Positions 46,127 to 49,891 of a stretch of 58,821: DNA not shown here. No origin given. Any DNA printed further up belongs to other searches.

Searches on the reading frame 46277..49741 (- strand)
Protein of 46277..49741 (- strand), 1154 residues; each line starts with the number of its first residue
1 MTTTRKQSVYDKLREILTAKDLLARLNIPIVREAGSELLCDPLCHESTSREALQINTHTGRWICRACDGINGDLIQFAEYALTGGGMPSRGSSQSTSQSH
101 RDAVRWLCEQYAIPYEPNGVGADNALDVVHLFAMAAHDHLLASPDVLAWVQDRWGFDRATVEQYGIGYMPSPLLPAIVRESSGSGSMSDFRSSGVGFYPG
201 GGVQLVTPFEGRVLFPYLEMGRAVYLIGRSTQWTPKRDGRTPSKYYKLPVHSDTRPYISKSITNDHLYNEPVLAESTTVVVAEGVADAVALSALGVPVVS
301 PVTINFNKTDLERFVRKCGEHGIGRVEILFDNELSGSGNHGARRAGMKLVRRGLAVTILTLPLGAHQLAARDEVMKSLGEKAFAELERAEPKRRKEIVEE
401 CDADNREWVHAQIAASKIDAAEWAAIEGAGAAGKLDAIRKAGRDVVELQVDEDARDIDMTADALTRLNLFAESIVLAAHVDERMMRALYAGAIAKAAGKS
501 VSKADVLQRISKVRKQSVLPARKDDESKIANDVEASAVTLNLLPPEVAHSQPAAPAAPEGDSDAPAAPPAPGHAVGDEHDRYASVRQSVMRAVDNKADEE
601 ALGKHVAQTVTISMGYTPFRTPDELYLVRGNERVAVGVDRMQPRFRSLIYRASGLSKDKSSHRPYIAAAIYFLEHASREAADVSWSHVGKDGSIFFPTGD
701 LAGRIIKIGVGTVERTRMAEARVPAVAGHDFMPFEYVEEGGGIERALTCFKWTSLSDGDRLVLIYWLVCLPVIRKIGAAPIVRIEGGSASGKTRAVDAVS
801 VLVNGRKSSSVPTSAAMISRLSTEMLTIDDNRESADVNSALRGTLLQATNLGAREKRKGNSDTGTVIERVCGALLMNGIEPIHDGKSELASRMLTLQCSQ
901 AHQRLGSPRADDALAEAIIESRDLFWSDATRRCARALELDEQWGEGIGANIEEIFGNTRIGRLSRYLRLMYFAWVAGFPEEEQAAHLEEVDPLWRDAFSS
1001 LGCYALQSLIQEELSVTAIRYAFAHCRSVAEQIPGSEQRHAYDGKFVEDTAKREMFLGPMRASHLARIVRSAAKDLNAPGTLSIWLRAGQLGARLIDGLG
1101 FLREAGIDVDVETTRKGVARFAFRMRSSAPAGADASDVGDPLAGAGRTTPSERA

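Call 13: search_protein_families(library=phrogs, proteins=[window:46277-49741:-], max_evalue=0.00001)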
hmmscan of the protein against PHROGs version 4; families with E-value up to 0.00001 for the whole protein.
window:46277-49741:- (1154 aa): 2 families
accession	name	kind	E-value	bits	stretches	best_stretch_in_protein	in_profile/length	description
phrog_47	-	DNA, RNA and nucleotide metabolism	1.7e-47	163.6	2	754-1115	567-932/947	DNA primase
phrog_6444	-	DNA, RNA and nucleotide metabolism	2.8e-06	27.4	1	150-392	143-369/577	DNA primase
